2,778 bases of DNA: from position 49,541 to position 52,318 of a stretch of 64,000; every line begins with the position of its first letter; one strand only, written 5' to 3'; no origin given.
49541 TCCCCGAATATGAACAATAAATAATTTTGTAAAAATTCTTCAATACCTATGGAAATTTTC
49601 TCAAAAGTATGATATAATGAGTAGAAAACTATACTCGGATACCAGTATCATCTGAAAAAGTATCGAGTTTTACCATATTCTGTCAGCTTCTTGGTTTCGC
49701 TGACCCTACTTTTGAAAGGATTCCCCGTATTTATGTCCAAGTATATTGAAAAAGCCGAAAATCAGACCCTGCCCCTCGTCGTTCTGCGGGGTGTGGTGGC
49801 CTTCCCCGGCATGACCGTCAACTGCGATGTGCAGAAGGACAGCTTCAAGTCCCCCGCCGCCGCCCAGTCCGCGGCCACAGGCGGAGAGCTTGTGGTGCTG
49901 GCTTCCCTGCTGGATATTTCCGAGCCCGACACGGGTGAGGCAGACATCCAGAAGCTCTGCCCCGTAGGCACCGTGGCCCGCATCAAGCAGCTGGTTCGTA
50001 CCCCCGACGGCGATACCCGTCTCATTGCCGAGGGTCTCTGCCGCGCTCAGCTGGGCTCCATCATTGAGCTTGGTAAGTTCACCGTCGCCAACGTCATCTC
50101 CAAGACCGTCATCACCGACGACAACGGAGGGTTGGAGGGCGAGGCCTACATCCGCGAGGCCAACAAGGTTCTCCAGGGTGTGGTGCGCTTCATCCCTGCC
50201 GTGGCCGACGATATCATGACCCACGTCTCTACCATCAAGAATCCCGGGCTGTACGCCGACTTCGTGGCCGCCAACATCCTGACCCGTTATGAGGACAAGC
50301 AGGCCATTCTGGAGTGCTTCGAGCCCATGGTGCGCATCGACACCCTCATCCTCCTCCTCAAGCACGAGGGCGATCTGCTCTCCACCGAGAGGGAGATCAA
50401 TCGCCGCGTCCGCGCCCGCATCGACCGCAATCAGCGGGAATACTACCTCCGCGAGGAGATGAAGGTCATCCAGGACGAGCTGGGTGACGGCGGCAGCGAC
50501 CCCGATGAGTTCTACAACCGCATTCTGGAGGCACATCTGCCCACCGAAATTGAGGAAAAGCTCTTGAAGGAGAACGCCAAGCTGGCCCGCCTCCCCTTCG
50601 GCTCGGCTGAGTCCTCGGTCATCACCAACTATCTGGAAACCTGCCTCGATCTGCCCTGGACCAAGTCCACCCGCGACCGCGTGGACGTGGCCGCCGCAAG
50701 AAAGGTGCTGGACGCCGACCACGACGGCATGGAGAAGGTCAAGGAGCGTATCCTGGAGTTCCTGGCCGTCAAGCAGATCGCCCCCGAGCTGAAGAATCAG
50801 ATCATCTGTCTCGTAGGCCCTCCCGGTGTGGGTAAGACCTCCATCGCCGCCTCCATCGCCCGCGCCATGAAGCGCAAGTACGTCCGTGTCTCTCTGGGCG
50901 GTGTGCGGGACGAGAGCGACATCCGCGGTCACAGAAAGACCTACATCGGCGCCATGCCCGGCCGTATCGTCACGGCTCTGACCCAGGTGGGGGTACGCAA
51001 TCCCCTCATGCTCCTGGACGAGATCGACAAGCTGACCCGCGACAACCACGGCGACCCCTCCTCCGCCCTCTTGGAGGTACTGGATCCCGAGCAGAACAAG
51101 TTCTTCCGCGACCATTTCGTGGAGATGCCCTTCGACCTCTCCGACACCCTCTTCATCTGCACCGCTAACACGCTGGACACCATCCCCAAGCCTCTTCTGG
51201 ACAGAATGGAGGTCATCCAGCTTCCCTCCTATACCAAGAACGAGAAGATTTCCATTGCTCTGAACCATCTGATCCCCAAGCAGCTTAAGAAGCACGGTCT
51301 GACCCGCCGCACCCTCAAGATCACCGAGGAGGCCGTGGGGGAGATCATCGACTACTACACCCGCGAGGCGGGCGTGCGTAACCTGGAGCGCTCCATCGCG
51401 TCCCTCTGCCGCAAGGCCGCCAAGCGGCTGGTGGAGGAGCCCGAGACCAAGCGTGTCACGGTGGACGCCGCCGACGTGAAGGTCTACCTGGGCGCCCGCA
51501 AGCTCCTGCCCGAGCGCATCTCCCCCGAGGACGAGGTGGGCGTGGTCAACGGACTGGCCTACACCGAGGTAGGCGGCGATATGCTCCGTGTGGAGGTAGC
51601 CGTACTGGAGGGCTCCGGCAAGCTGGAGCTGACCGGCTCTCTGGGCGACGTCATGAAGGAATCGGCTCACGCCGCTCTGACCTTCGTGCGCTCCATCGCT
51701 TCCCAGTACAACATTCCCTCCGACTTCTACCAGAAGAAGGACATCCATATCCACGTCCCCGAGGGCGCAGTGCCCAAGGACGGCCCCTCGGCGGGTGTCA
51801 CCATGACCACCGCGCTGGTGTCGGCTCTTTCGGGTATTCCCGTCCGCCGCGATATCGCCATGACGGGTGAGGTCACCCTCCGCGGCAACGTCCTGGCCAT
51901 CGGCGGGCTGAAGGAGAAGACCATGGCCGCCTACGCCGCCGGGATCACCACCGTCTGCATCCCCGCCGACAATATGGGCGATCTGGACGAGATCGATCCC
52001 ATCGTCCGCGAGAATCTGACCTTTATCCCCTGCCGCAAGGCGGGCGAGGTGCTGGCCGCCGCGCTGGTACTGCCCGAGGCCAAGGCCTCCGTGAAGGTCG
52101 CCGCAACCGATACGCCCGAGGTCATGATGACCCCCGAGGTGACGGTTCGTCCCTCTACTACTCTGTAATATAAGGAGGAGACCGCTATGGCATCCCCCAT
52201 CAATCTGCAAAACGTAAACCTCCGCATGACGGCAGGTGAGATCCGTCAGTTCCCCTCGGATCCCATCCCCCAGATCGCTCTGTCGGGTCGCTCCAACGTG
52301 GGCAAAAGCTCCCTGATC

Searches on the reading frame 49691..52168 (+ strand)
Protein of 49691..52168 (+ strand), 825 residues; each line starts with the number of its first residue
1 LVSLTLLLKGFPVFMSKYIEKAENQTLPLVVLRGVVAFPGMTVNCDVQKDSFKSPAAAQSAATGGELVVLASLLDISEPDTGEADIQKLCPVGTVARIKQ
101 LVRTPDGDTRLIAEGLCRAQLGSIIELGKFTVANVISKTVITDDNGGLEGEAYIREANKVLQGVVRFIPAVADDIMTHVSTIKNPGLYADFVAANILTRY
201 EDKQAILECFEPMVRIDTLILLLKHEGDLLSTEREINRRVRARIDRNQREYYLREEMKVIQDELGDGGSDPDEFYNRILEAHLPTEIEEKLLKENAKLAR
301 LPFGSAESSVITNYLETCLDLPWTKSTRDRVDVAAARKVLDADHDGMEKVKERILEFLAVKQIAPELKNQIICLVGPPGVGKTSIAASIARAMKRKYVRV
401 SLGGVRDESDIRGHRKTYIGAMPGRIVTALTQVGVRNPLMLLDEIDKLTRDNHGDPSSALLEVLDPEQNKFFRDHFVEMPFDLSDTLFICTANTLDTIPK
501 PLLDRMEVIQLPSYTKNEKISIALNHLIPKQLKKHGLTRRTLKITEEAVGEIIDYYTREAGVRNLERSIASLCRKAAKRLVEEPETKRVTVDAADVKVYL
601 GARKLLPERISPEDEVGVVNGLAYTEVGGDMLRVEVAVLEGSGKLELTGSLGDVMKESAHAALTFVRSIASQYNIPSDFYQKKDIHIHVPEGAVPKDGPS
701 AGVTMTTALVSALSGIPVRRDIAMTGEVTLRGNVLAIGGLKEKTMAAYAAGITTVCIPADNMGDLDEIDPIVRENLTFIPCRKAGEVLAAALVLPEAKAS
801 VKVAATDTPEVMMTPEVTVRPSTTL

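Call 60: search_protein_families(library=pfam, proteins=[window:49691-52168:+], max_evalue=0.001)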
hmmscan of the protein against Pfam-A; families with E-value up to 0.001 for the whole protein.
window:49691-52168:+ (825 aa): 12 families
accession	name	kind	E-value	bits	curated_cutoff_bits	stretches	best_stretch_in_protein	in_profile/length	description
PF05362.19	Lon_C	-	1.8e-85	286.1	21.1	1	591-793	2-204/205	Lon protease (S16) C-terminal proteolytic domain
PF02190.22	LON_substr_bdg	-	1.1e-29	104.2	28.7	1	26-224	1-199/200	ATP-dependent protease La (LON) substrate-binding domain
PF00004.35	AAA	-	5.6e-25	88.7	21.2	1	372-510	1-127/131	ATPase family associated with various cellular activities (AAA)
PF22667.2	Lon_lid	-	3.1e-23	81.6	27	1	533-588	1-56/57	Lon protease AAA+ ATPase lid domain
PF07728.20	AAA_5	-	2e-08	34.8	22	1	372-505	2-138/139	AAA domain (dynein-related subfamily)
PF13541.12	ChlI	-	4e-07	30.4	27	1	634-761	1-121/121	Subunit ChlI of Mg-chelatase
PF08298.17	AAA_PrkA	-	1.1e-05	25.1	25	1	343-397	59-113/358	PrkA AAA domain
PF20720.3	nSTAND3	-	4.5e-05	23.6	27.2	0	368-397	16-46/155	Novel STAND NTPase 3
PF01695.23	IstB_IS21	-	4.7e-05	23.4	24.1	1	337-464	62-179/238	IstB-like ATP binding protein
PF13191.12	AAA_16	-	0.00016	22.6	32.6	1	370-416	25-64/167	AAA ATPase domain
PF05496.18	RuvB_N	-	0.00018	21.7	27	1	343-403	8-67/159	Holliday junction DNA helicase RuvB P-loop domain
PF07724.20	AAA_2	-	0.00068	20.2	27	0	372-496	6-127/166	AAA domain (Cdc48 subfamily)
